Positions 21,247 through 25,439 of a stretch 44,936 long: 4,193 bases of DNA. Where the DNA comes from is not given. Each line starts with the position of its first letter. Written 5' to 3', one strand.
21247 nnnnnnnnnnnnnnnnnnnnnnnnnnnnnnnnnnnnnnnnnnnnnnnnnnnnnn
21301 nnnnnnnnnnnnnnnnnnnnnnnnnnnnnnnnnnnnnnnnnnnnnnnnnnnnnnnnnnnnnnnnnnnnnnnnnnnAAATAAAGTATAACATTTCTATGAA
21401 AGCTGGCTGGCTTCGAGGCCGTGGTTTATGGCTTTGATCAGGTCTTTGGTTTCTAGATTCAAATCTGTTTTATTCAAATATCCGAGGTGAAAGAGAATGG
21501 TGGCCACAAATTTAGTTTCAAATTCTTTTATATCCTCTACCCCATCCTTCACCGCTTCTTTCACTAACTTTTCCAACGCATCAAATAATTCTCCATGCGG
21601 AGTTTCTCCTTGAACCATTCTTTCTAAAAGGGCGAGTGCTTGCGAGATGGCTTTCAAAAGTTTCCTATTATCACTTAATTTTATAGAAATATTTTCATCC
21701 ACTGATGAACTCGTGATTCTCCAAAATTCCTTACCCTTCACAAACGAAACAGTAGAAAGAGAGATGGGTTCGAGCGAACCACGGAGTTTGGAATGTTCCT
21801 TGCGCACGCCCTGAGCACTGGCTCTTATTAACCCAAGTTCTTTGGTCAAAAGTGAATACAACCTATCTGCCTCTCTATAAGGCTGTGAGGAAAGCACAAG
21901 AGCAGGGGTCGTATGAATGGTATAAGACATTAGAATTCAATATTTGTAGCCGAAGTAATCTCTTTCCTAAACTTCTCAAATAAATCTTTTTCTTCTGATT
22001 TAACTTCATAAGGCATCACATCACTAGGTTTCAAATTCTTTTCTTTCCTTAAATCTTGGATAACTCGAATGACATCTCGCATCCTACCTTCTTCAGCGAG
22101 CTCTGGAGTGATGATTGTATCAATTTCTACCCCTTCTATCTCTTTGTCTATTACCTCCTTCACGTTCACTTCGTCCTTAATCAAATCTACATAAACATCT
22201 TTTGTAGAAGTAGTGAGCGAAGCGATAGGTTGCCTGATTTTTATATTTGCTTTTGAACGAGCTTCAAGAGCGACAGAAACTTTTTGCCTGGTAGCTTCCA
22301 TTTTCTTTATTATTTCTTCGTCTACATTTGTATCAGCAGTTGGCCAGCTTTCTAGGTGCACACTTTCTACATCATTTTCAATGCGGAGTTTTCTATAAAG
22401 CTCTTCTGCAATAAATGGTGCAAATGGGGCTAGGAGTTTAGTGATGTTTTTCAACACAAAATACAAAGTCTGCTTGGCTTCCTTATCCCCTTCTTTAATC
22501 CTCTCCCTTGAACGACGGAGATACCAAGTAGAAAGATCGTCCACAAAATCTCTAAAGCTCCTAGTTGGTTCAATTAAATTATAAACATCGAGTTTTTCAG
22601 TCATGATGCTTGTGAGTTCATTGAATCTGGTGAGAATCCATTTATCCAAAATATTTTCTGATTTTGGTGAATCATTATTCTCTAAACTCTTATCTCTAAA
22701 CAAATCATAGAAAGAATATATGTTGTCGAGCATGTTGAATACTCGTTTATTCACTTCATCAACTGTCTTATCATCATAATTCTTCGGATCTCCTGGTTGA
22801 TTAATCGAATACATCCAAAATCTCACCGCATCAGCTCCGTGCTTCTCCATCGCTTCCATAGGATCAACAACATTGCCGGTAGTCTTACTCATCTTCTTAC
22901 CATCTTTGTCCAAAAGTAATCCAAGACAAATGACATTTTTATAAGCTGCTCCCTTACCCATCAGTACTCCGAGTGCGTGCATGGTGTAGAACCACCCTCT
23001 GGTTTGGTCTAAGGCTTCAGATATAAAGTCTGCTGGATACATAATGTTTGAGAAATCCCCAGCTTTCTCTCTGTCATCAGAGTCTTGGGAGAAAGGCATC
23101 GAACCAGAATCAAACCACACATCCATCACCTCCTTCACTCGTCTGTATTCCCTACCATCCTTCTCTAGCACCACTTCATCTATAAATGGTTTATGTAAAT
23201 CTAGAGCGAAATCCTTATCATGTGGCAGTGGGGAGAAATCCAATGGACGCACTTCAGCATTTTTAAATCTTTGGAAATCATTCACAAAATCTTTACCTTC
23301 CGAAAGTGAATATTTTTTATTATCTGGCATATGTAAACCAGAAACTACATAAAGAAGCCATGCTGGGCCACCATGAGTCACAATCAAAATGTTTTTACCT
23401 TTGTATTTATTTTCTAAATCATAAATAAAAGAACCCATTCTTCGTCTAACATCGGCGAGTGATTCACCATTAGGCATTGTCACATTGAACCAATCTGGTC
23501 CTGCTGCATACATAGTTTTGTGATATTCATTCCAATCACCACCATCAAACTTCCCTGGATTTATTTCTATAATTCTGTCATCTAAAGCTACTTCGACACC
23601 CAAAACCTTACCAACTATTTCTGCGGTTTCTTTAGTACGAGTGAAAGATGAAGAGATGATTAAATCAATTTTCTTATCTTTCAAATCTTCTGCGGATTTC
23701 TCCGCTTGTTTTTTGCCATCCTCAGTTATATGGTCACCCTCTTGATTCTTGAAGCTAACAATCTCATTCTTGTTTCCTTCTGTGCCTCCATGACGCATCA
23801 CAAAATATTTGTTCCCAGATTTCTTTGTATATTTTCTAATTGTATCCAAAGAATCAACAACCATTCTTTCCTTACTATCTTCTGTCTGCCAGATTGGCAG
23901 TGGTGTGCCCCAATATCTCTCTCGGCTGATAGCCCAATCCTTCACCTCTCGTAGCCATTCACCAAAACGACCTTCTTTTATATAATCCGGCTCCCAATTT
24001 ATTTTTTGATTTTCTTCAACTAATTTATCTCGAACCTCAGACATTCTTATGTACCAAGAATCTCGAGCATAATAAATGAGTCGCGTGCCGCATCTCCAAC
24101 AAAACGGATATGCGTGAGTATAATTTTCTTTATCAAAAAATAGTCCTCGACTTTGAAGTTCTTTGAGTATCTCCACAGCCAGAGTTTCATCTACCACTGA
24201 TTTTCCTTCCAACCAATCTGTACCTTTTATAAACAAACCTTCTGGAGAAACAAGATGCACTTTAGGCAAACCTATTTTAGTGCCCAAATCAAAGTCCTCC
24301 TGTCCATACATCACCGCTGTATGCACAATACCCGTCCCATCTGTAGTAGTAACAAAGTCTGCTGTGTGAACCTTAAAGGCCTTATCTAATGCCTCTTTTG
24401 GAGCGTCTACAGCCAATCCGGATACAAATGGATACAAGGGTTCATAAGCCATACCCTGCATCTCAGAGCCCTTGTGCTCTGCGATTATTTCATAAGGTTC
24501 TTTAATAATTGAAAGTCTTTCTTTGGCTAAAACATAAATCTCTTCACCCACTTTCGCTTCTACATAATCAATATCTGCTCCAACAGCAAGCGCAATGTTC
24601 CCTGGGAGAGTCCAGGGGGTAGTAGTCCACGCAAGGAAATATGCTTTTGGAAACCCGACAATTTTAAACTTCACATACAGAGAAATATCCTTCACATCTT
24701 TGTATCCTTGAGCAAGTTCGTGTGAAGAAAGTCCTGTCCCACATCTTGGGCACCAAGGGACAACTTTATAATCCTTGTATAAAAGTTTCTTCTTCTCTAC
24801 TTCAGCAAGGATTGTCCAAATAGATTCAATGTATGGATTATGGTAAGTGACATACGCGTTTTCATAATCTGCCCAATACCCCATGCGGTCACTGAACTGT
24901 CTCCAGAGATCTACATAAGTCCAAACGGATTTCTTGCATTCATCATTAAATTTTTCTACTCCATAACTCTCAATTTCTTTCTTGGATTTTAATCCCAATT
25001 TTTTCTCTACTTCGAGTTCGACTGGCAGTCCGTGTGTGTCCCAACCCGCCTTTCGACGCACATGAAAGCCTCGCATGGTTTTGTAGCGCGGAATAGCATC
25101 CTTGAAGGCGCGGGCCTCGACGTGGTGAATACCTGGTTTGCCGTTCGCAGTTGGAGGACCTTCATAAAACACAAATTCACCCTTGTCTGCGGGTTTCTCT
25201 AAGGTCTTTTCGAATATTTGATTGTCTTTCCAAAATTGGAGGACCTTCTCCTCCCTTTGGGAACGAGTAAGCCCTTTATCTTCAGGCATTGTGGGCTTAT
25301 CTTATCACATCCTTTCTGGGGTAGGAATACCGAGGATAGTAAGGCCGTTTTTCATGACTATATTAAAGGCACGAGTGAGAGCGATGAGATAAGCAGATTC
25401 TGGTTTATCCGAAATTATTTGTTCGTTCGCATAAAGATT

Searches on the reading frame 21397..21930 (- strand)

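Call 15: search_protein_families(library=pfam, proteins=[window:21397-21930:-], max_evalue=0.001)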
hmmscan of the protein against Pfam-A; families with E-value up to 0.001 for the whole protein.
window:21397-21930:- (178 aa): 1 family
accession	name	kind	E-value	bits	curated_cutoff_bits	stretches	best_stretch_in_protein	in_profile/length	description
PF11967.14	RecO_N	-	4.7e-17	62.2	27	1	5-75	3-74/80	Recombination protein O N terminal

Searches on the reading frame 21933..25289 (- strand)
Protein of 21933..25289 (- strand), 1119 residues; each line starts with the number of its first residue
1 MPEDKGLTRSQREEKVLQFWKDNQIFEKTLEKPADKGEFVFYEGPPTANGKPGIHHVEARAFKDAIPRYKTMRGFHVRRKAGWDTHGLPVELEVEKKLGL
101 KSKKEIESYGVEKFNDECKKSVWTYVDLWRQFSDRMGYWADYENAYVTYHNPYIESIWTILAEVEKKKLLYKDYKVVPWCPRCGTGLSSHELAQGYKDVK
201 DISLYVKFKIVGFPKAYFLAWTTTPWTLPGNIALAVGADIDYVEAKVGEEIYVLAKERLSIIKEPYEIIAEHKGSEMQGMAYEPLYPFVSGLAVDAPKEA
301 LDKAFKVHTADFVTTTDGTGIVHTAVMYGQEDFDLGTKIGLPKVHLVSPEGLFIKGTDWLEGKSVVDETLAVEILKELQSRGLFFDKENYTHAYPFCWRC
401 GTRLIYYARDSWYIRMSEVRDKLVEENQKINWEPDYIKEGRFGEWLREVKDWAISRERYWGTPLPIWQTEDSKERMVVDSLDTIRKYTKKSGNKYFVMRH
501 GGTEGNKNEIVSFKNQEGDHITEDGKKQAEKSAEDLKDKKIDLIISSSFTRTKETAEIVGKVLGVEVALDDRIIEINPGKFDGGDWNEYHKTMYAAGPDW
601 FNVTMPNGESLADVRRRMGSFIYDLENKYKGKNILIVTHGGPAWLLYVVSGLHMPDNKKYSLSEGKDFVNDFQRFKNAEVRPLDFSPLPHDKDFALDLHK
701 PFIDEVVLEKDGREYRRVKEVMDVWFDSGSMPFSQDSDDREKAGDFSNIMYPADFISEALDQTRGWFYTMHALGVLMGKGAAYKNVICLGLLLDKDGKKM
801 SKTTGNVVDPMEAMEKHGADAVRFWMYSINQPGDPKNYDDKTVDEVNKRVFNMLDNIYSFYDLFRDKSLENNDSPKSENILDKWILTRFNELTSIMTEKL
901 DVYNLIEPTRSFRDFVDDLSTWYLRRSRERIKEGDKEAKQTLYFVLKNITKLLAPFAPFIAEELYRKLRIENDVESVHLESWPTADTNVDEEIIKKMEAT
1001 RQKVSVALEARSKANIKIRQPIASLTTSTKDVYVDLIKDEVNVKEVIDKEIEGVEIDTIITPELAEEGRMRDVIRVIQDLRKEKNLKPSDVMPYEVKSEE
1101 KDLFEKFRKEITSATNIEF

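Call 15: search_protein_families(library=pfam, proteins=[window:21933-25289:-], max_evalue=0.001)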
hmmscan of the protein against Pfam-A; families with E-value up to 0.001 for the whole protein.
window:21933-25289:- (1119 aa): 5 families
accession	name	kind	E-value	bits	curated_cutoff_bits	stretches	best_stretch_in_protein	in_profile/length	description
PF00133.28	tRNA-synt_1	-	4.6e-119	398.3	22.7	2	16-488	2-268/414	tRNA synthetases class I (I, L, M and V)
PF00300.27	His_Phos_1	-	4.9e-35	121.4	21.7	1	496-647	2-155/194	Histidine phosphatase superfamily (branch 1)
PF08264.19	Anticodon_1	-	1.6e-31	109.6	25.1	1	882-1022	1-144/148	Anticodon-binding domain of tRNA ligase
PF09334.17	tRNA-synt_1g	-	5.1e-19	68.7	20.1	2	774-857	302-386/391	tRNA synthetases class I (M)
PF19302.4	DUF5915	-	3.3e-10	40.2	27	1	996-1115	48-165/195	Domain of unknown function (DUF5915)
